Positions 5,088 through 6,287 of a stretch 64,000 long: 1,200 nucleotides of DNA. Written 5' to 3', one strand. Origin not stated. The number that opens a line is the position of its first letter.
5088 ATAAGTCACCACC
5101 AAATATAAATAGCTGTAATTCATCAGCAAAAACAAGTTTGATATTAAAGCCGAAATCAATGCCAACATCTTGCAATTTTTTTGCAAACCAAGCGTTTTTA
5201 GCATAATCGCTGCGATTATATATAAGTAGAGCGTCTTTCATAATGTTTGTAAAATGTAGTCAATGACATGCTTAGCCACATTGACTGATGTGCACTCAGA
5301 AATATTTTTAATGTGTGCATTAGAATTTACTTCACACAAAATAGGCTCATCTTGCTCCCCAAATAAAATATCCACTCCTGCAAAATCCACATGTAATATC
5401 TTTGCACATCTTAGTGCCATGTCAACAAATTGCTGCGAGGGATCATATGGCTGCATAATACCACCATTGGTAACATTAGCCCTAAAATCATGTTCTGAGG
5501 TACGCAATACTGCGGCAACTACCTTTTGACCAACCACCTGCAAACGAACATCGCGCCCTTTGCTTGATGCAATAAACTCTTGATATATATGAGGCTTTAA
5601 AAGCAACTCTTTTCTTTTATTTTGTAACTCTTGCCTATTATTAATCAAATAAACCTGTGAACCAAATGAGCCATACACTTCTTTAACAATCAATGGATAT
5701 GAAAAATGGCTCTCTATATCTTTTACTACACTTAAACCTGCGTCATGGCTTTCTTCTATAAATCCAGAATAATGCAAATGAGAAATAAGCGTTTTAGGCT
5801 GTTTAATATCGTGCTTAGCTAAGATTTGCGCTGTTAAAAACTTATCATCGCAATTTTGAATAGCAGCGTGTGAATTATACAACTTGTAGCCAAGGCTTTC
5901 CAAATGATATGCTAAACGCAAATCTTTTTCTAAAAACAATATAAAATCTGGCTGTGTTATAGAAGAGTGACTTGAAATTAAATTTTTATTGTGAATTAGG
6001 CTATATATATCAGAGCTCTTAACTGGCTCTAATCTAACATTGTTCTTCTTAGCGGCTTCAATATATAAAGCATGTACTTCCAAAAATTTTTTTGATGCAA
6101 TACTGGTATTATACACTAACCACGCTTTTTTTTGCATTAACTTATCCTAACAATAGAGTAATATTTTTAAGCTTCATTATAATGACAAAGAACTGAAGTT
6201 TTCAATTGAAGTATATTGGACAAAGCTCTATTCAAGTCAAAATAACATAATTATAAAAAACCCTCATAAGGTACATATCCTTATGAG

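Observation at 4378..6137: Orphan, translationally coupled pair of RimK-type ATP-grasp ligases on an A+T-rich islet next to ugd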

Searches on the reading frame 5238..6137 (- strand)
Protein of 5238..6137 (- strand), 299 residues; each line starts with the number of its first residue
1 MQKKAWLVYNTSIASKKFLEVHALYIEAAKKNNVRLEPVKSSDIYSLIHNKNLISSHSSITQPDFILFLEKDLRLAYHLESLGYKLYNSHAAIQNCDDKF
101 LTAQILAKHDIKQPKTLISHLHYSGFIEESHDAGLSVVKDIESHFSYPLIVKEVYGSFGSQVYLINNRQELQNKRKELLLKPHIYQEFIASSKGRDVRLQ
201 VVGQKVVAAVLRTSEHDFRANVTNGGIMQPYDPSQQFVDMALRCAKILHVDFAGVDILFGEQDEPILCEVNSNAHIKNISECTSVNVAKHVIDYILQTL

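Call 4: search_protein_families(library=pfam, proteins=[window:5238-6137:-], max_evalue=0.01)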
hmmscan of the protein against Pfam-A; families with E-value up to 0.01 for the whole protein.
window:5238-6137:- (299 aa): 5 families
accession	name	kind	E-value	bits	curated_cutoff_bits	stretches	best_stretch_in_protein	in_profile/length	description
PF08443.16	RimK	-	4.5e-42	144.2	21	1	97-295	2-188/188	RimK-like ATP-grasp domain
PF14397.11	ATPgrasp_ST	-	7.7e-12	45.4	31.4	2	84-201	7-114/278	Sugar-transfer associated ATP-grasp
PF02655.19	ATP-grasp_3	-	1.2e-09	38.9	23.2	1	96-272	1-155/160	ATP-grasp domain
PF02955.21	GSH-S_ATP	-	6.9e-06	26.1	23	1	149-280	34-171/175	Prokaryotic glutathione synthetase, ATP-grasp domain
PF07478.18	Dala_Dala_lig_C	-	0.00046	20.2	24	1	122-280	11-182/204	D-ala D-ala ligase C-terminus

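Call 5: search_protein_families(library=ncbifam, proteins=[window:5238-6137:-], max_evalue=0.01)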
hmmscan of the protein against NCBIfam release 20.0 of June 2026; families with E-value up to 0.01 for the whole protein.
window:5238-6137:- (299 aa): 23 families
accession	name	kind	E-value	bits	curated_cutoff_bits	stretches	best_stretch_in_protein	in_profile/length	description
TIGR00768.1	rimK_fam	subfamily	8.6e-59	199.1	143.4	1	21-295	13-276/276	RimK family alpha-L-glutamate ligase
TIGR02144.1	LysX_arch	equivalog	3.9e-40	137.7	275.6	1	71-298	60-278/281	lysine biosynthesis protein LysX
NF040720.1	MptN_Meth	equivalog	1e-33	116.7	350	1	78-295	81-290/291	tetrahydromethanopterin:alpha-L-glutamate ligase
TIGR04443.1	F420_CofF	equivalog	8.1e-27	94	300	1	74-294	68-277/283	coenzyme gamma-F420-2:alpha-L-glutamate ligase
NF007764.0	PRK10446.1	equivalog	1.2e-26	93.7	331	1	79-297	80-288/300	30S ribosomal protein S6--L-glutamate ligase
TIGR04356.1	grasp_GAK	hypoth_equivalog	1.4e-16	60.4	300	1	72-299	73-287/287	GAK system ATP-grasp enzyme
NF003573.0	PRK05246.1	equivalog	6e-10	38.4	272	1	148-297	156-311/316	glutathione synthase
TIGR02068.2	cya_phycin_syn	equivalog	2.8e-09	35.5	850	1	89-215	204-317/862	cyanophycin synthetase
NF009402.0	PRK12767.1-1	equivalog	3.5e-08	32.7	218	1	87-194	104-198/329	carbamoyl phosphate synthase-like protein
NF009405.0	PRK12767.1-4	equivalog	7e-08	31.8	390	1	88-193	102-186/320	carbamoyl phosphate synthase-like protein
TIGR01380.1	glut_syn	equivalog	8e-08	31.6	299.05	1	149-296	156-309/312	glutathione synthase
TIGR04187.1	GRASP_SAV_5884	subfamily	2.4e-06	27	350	1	159-294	174-310/312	ATP-grasp ribosomal peptide maturase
NF002563.0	PRK02186.1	subfamily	2.6e-06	26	625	1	91-178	100-174/890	argininosuccinate lyase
NF038074.1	fam_STM4014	hypoth_equivalog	4.2e-06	26.3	175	0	27-165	42-174/349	STM4014 family protein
NF009110.0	PRK12458.1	subfamily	9.9e-06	24.8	408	1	141-293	163-325/349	glutathione synthetase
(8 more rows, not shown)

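Call 7: find_homologous_proteins(query=window:5238-6137:-, max_evalue=0.00001)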
Query window:5238-6137:- (299 aa): 2351 proteins with E <= 0.00001 among 3044 candidates; the best 120 are listed.
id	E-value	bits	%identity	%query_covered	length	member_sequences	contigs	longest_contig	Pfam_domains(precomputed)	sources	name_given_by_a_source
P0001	8.9e-194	660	100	100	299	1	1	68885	PF02955.22,PF14397.12,PF08443.17,PF02655.20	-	-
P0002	9.9e-123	427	65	100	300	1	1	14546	PF02955.22,PF14397.12,PF08443.17,PF02655.20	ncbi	-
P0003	1.5e-119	417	62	100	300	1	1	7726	PF14397.12,PF08443.17,PF02655.20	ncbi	-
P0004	1.4e-106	374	61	94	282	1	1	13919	PF14397.12,PF08443.17,PF02655.20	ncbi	-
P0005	1.7e-104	367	56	99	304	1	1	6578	PF14397.12,PF08443.17,PF02655.20,PF07478.19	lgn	-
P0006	8.2e-102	358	55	99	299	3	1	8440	PF14397.12,PF08443.17,PF02655.20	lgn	-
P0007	1.3e-101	358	53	99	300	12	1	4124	PF02955.22,PF14397.12,PF08443.17,PF02655.20,PF07478.19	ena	-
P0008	1.6e-101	357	54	99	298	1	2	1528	PF02955.22,PF14397.12,PF08443.17,PF02655.20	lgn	-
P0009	2.4e-101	357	54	100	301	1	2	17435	PF14397.12,PF08443.17,PF02655.20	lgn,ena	-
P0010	2.5e-101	357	54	99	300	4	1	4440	PF02955.22,PF08443.17,PF02655.20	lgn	-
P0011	2.6e-101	357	53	99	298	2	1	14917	PF14397.12,PF08443.17,PF02655.20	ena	-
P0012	2.7e-101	357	53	100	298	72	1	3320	PF02955.22,PF14397.12,PF08443.17,PF02655.20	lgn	-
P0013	2.9e-101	357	54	100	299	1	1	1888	PF14397.12,PF08443.17,PF02655.20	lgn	-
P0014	3.6e-101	356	53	100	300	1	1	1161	PF02955.22,PF14397.12,PF08443.17,PF02655.20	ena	-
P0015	9.1e-101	355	53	100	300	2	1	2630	PF14397.12,PF08443.17,PF02655.20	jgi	jgi:gamma-F420-2:alpha-L-glutamate ligase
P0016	1.0e-100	355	53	100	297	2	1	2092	PF02955.22,PF14397.12,PF08443.17,PF02655.20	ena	-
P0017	2.1e-100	354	55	99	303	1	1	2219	PF14397.12,PF08443.17,PF02655.20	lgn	-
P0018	3.4e-100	353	52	99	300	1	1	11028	PF02955.22,PF14397.12,PF08443.17,PF02655.20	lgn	-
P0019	3.6e-100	353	53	100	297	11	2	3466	PF02955.22,PF14397.12,PF08443.17,PF02655.20,PF07478.19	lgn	-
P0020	8.2e-100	352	54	100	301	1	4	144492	PF14397.12,PF08443.17,PF02655.20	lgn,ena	-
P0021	8.3e-100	352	54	100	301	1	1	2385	PF14397.12,PF08443.17,PF02655.20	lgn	-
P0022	1.2e-99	351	53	100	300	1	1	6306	PF14397.12,PF08443.17,PF02655.20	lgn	-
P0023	1.7e-99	351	53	100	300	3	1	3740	PF02955.22,PF14397.12,PF08443.17,PF02655.20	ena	-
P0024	2.6e-99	350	52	99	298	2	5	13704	PF02955.22,PF14397.12,PF08443.17,PF02655.20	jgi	jgi:ribosomal protein S6--L-glutamate ligase/gamma-F420-2:alpha-L-glutamate ligase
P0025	3.0e-99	350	54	100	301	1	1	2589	PF14397.12,PF08443.17,PF02655.20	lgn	-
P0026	4.1e-99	350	53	100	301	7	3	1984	PF14397.12,PF08443.17,PF02655.20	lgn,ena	-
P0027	4.2e-99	349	53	100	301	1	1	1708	PF14397.12,PF08443.17,PF02655.20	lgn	-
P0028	5.6e-99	349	53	100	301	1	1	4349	PF14397.12,PF08443.17,PF02655.20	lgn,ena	-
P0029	5.7e-99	349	53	100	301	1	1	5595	PF14397.12,PF08443.17,PF02655.20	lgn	-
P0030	6.5e-99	349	54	100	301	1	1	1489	PF14397.12,PF08443.17,PF02655.20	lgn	-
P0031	7.8e-99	349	53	100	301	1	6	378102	PF14397.12,PF08443.17,PF02655.20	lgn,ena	-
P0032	1.0e-98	348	54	100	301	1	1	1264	PF14397.12,PF08443.17,PF02655.20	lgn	-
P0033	1.5e-98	348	53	100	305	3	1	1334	PF14397.12,PF08443.17,PF02655.20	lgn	-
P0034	2.0e-98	347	52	99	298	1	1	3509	PF02955.22,PF14397.12,PF08443.17,PF02655.20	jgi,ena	-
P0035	2.0e-98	347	52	99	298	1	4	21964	PF02955.22,PF14397.12,PF08443.17,PF02655.20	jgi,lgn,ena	-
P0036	2.1e-98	347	53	100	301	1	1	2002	PF14397.12,PF08443.17,PF02655.20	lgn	-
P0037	2.1e-98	347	53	100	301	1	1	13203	PF14397.12,PF08443.17,PF02655.20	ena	-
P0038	2.3e-98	347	54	100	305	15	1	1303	PF02955.22,PF14397.12,PF08443.17,PF02655.20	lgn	-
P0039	4.5e-98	346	53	100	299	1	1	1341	PF14397.12,PF08443.17,PF02655.20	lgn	-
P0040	4.6e-98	346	52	100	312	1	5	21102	PF02955.22,PF14397.12,PF08443.17,PF02655.20,PF07478.19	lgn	-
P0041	4.9e-98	346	52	100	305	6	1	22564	PF14397.12,PF08443.17,PF02655.20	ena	-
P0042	5.6e-98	346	51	100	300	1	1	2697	PF14397.12,PF08443.17,PF02655.20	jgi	jgi:RimK family alpha-L-glutamate ligase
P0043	7.6e-98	345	52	98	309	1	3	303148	PF02955.22,PF14397.12,PF08443.17,PF02655.20,PF07478.19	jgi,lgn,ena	-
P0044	1.2e-97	345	54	100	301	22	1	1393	PF14397.12,PF08443.17,PF02655.20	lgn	-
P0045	2.0e-97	344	51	100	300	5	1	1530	PF02955.22,PF14397.12,PF08443.17,PF02655.20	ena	-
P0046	2.8e-97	344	53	100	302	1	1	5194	PF14397.12,PF08443.17,PF02655.20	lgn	-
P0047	3.7e-97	343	52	100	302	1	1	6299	PF14397.12,PF08443.17,PF02655.20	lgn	-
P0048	3.8e-97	343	52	100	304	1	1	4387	PF14397.12,PF08443.17,PF02655.20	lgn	-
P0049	4.5e-97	343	53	100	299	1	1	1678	PF14397.12,PF08443.17,PF02655.20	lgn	-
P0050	1.0e-96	342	52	100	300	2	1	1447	PF14397.12,PF08443.17,PF02655.20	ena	-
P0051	2.2e-96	341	53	100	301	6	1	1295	PF08443.17,PF02655.20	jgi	-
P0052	2.8e-96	340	52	100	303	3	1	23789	PF14397.12,PF08443.17,PF02655.20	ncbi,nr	ncbi:MAG: RimK family alpha-L-glutamate ligase [Cellulosilyticum sp.]|nr:RimK family alpha-L-glutama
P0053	3.4e-96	340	53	99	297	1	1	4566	PF02955.22,PF14397.12,PF08443.17,PF02655.20,PF07478.19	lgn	-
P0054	3.8e-96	340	52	99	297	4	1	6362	PF02955.22,PF14397.12,PF08443.17,PF02655.20,PF07478.19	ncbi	-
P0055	5.4e-96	339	52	100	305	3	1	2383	PF14397.12,PF08443.17,PF02655.20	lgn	-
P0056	5.9e-96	339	54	99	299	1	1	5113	PF14397.12,PF08443.17,PF02655.20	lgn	-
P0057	8.2e-96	339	53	99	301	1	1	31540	PF14397.12,PF08443.17,PF02655.20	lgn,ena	-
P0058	1.1e-95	338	53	99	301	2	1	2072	PF14397.12,PF08443.17,PF02655.20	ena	-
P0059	3.5e-95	337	52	99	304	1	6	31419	PF14397.12,PF08443.17,PF02655.20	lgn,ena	-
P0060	8.5e-95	335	51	100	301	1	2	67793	PF14397.12,PF08443.17,PF02655.20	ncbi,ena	-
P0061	9.4e-95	335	51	99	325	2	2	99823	PF14397.12,PF08443.17,PF02655.20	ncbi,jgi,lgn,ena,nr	ncbi:MAG: RimK family alpha-L-glutamate ligase [Cellulosilyticum sp.]|nr:RimK family alpha-L-glutama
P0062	1.4e-94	335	52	100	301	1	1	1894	PF14397.12,PF08443.17,PF02655.20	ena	-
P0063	2.2e-94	334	54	98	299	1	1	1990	PF02955.22,PF14397.12,PF08443.17,PF02655.20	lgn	-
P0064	3.2e-94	333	53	99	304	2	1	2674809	PF02955.22,PF14397.12,PF08443.17,PF02655.20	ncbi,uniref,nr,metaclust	ncbi:ATP-grasp domain-containing protein [Caldicellulosiruptor acetigenus]|uniref:Alpha-L-glutamate 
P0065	3.3e-94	333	51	100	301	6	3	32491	PF14397.12,PF08443.17,PF02655.20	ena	-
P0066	1.7e-93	331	55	94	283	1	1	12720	PF14397.12,PF08443.17,PF02655.20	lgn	-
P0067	1.9e-93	331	52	99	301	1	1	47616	PF14397.12,PF08443.17,PF02655.20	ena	-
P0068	2.1e-93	331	53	98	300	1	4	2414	PF02955.22,PF14397.12,PF08443.17,PF02655.20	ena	-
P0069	2.6e-93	330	52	99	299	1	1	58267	PF02955.22,PF14397.12,PF08443.17,PF02655.20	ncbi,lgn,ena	-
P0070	4.3e-93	330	54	94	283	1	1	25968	PF14397.12,PF08443.17,PF02655.20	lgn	-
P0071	1.6e-92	328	54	94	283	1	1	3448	PF14397.12,PF08443.17,PF02655.20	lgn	-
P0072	7.3e-92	326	58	83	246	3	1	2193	PF14397.12,PF08443.17,PF02655.20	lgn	-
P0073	6.3e-91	323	54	93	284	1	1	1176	PF14397.12,PF08443.17,PF02655.20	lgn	-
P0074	1.1e-90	322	50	99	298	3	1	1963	PF02955.22,PF14397.12,PF08443.17,PF02655.20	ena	-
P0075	4.0e-90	320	49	100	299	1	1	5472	PF02955.22,PF14397.12,PF08443.17,PF02655.20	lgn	-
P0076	9.7e-90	319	51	99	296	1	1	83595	PF02955.22,PF14397.12,PF08443.17,PF02655.20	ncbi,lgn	-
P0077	1.0e-89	319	49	99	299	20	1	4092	PF02955.22,PF14397.12,PF08443.17,PF02655.20,PF07478.19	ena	-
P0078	1.3e-89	318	52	94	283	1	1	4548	PF14397.12,PF08443.17,PF02655.20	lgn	-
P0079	1.7e-89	318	47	99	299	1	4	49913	PF02955.22,PF14397.12,PF08443.17,PF02655.20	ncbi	ncbi:ATP-grasp domain-containing protein [Pradoshia sp.]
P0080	1.9e-89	318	51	98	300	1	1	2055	PF02955.22,PF14397.12,PF08443.17,PF02655.20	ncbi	-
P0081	2.4e-89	317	49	100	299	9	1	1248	PF14397.12,PF08443.17,PF02655.20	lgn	-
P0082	2.5e-89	317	54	94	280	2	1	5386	PF14397.12,PF08443.17,PF02655.20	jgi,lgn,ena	-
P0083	3.5e-89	317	52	99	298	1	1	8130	PF02955.22,PF14397.12,PF08443.17,PF02655.20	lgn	-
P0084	4.2e-89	317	48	100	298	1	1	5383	PF14397.12,PF08443.17,PF02655.20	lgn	-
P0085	5.0e-89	316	49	99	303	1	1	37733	PF02955.22,PF14397.12,PF08443.17,PF02655.20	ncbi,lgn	-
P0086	6.8e-89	316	49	98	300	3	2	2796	PF02955.22,PF14397.12,PF08443.17,PF02655.20,PF07478.19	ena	-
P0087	2.2e-88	314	51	99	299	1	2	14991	PF14397.12,PF08443.17,PF02655.20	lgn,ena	-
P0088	2.4e-88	314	49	98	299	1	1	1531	PF02955.22,PF14397.12,PF08443.17,PF02655.20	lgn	-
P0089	2.5e-88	314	49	99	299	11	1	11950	PF02955.22,PF14397.12,PF08443.17,PF02655.20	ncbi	-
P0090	2.8e-88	314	51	100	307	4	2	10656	PF02955.22,PF08443.17,PF02655.20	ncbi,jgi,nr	ncbi:MAG: RimK family alpha-L-glutamate ligase [Clostridia bacterium]|jgi:RimK family alpha-L-glutam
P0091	3.8e-88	314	49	99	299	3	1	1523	PF02955.22,PF14397.12,PF08443.17,PF02655.20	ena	-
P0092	7.0e-88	313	49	99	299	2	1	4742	PF02955.22,PF14397.12,PF08443.17,PF02655.20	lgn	-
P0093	8.1e-88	312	51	99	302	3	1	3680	PF08443.17,PF02655.20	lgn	-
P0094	2.4e-87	311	50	99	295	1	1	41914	PF14397.12,PF08443.17,PF02655.20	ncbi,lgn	-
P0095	9.5e-87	309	48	99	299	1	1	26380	PF02955.22,PF14397.12,PF08443.17,PF02655.20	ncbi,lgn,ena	-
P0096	1.2e-86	309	48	99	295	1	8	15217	PF14397.12,PF08443.17,PF02655.20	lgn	-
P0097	1.2e-86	309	49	99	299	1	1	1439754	PF14397.12,PF08443.17,PF02655.20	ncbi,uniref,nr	ncbi:ATP-grasp domain-containing protein [Cellulosilyticum sp. I15G10I2]|uniref:ATP-grasp domain-con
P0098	1.6e-86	308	50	99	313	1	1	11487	PF14397.12,PF08443.17,PF02655.20,PF07478.19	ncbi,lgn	-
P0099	1.6e-86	308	50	98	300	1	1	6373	PF02955.22,PF14397.12,PF08443.17,PF02655.20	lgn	-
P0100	1.7e-86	308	47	99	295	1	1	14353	PF14397.12,PF08443.17,PF02655.20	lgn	-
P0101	3.8e-86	307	51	99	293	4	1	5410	PF02955.22,PF14397.12,PF08443.17,PF02655.20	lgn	-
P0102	4.7e-86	307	51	100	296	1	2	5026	PF02955.22,PF14397.12,PF08443.17,PF02655.20,PF07478.19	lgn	-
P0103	4.7e-86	307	51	92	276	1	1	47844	PF14397.12,PF08443.17,PF02655.20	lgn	-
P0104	3.7e-85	304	49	100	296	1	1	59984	PF02955.22,PF14397.12,PF08443.17,PF02655.20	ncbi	-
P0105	5.2e-85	303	50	99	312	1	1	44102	PF02955.22,PF14397.12,PF08443.17,PF02655.20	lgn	-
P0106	5.4e-85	303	49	97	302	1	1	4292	PF02955.22,PF14397.12,PF08443.17,PF02655.20,PF07478.19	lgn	-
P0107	6.9e-85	303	50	100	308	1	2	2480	PF02955.22,PF14397.12,PF08443.17,PF02655.20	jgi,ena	-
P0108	1.1e-84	302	47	99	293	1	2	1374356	PF02955.22,PF14397.12,PF08443.17,PF02655.20,PF07478.19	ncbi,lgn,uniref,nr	ncbi:ATP-grasp domain-containing protein [Amphibacillus jilinensis]|uniref:ATP-grasp domain-containi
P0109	1.7e-84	302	50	97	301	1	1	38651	PF02955.22,PF14397.12,PF08443.17,PF02655.20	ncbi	-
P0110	2.2e-84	301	45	100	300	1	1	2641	PF02955.22,PF14397.12,PF08443.17,PF02655.20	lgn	-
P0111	3.2e-84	301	48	100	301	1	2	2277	PF02955.22,PF14397.12,PF08443.17,PF02655.20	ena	-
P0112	4.0e-84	300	49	99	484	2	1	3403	PF00075.31,PF14397.12,PF08443.17,PF02655.20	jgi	jgi:RimK family alpha-L-glutamate ligase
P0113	4.1e-84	300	48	99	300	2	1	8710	PF02955.22,PF14397.12,PF08443.17,PF02655.20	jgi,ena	-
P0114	5.9e-84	300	48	100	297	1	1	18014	PF02955.22,PF14397.12,PF08443.17,PF02655.20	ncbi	-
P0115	8.1e-84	299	48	99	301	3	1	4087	PF02955.22,PF14397.12,PF08443.17,PF02655.20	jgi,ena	-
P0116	1.3e-83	299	48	99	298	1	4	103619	PF14397.12,PF08443.17,PF02655.20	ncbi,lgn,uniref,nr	ncbi:RimK family alpha-L-glutamate ligase [Amphibacillus sp. MSJ-3]|uniref:ATP-grasp domain-containi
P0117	1.4e-83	299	49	99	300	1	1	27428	PF02955.22,PF08443.17,PF02655.20,PF07478.19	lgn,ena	-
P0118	1.4e-83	299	47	100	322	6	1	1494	PF02955.22,PF14397.12,PF08443.17,PF02655.20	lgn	-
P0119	1.5e-83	298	49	100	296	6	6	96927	PF02955.22,PF14397.12,PF08443.17,PF02655.20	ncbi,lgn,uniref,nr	ncbi:RimK family alpha-L-glutamate ligase [Cellulosilyticum ruminicola]|uniref:RimK family alpha-L-g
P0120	1.5e-83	298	48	100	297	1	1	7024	PF02955.22,PF08443.17,PF02655.20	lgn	-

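Call 9: find_encoding_contigs(protein=P0002, flank=7000, max_places=3)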
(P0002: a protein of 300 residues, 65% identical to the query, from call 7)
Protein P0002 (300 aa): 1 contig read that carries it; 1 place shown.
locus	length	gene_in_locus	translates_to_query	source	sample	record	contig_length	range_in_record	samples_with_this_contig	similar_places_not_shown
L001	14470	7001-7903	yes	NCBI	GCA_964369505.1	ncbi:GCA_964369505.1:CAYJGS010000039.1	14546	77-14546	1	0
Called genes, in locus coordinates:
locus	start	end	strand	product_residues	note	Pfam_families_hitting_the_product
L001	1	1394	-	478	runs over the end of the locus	PF00089:Trypsin, PF13365:Trypsin_2, PF00595:PDZ, PF13180:PDZ_2, PF17820:PDZ_6, PF00595:PDZ (weak), PF13180:PDZ_2, PF17820:PDZ_6, +2 more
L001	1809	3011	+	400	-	PF07690:MFS_1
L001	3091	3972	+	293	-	PF00753:Lactamase_B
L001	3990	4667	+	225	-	PF00535:Glycos_transf_2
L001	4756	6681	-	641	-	PF12729:4HB_MCP_1, PF00512:HisKA, PF02518:HATPase_c, PF00072:Response_reg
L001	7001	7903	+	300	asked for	PF14397:ATPgrasp_ST (weak), PF02655:ATP-grasp_3, PF08443:RimK, PF02955:GSH-S_ATP (weak)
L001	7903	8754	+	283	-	PF08443:RimK, PF02955:GSH-S_ATP, PF05770:Ins134_P3_kin (weak)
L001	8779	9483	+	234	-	PF13489:Methyltransf_23 (weak), PF05175:MTS (weak), PF07021:MetW (faint), PF13847:Methyltransf_31, PF08241:Methyltransf_11, PF08242:Methyltransf_12, PF13649:Methyltransf_25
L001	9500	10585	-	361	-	PF04055:Radical_SAM, PF13186:SPASM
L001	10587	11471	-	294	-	-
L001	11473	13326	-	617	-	PF01963:TraB_PrgY_gumN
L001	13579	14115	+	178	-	PF01872:RibD_C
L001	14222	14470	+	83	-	?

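Call 10: find_encoding_contigs(protein=P0064, flank=8000, max_places=3)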
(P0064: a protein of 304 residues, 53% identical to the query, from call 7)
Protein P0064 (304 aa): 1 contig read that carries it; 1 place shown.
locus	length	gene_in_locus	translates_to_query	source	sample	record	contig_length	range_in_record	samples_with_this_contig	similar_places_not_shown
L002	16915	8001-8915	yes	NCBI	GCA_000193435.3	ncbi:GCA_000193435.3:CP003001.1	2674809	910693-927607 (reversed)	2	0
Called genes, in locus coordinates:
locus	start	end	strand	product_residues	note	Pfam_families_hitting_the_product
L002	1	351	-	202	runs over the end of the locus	PF01726:LexA_DNA_bind, PF12802:MarR_2 (weak), PF09339:HTH_IclR (faint), PF00717:Peptidase_S24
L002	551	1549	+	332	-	PF01515:PTA_PTB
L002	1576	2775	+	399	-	PF00871:Acetate_kinase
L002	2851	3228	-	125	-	PF06397:Desulfoferrod_N, PF01880:Desulfoferrodox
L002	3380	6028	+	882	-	PF00133:tRNA-synt_1, PF01406:tRNA-synt_1e (faint), PF09334:tRNA-synt_1g, PF13603:tRNA-synt_1_2, PF09334:tRNA-synt_1g, PF08264:Anticodon_1, PF10458:Val_tRNA-synt_C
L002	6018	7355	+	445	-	PF08245:Mur_ligase_M, PF27239:FOL3_C, PF02875:Mur_ligase_C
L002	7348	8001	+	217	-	-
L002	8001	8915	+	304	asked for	PF14397:ATPgrasp_ST (faint), PF02655:ATP-grasp_3, PF08443:RimK, PF02955:GSH-S_ATP (weak)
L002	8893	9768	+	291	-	PF08443:RimK, PF02955:GSH-S_ATP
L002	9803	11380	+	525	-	-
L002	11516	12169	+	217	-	PF00923:TAL_FSA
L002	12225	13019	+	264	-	PF02578:Cu-oxidase_4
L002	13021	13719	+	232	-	PF00072:Response_reg, PF00486:Trans_reg_C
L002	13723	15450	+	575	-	PF13596:PAS_10 (faint), PF00512:HisKA, PF02518:HATPase_c, PF14501:HATPase_c_5 (weak)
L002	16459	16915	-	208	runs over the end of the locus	PF01865:PhoU_div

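Call 11: find_encoding_contigs(protein=P0108, flank=8000, max_places=3)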
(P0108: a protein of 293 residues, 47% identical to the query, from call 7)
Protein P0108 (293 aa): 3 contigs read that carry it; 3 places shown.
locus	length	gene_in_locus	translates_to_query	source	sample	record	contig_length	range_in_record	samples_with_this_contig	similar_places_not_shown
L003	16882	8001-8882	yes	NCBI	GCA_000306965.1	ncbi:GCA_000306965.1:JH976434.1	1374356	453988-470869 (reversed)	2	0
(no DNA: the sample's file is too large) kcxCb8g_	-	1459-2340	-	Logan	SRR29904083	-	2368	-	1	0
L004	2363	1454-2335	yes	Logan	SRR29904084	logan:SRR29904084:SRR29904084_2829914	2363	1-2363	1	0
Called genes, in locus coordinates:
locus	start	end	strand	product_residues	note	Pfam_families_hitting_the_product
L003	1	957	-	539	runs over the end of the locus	PF00496:SBP_bac_5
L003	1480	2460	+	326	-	PF12911:OppC_N, PF00528:BPD_transp_1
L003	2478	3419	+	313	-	PF19300:BPD_transp_1_N, PF00528:BPD_transp_1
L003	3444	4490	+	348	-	PF00005:ABC_tran, PF13304:AAA_21 (weak), PF08352:oligo_HPY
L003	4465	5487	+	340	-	PF00005:ABC_tran, PF08352:oligo_HPY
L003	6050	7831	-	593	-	PF02743:dCache_1, PF22673:MCP-like_PDC_1, PF00672:HAMP (weak), PF06009: (faint), PF00015:MCPsignal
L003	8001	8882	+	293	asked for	PF14397:ATPgrasp_ST (faint), PF02655:ATP-grasp_3 (weak), PF08443:RimK, PF02955:GSH-S_ATP (weak), PF07478:Dala_Dala_lig_C (faint)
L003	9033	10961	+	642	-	PF05598:DUF772, PF01609:DDE_Tnp_1, PF13751:DDE_Tnp_1_6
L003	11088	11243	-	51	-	-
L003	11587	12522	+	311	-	PF03816:LytR_cpsA_psr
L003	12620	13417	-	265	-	PF03372:Exo_endo_phos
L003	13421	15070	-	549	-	PF02378:PTS_EIIC, PF00367:PTS_EIIB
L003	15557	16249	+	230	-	PF07556:DUF1538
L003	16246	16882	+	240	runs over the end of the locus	PF07556:DUF1538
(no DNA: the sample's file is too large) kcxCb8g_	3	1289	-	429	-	?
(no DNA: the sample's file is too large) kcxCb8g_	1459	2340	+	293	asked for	PF14397:ATPgrasp_ST (faint), PF02655:ATP-grasp_3 (weak), PF08443:RimK, PF02955:GSH-S_ATP (weak), PF07478:Dala_Dala_lig_C (faint)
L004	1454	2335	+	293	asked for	PF14397:ATPgrasp_ST (faint), PF02655:ATP-grasp_3 (weak), PF08443:RimK, PF02955:GSH-S_ATP (weak), PF07478:Dala_Dala_lig_C (faint)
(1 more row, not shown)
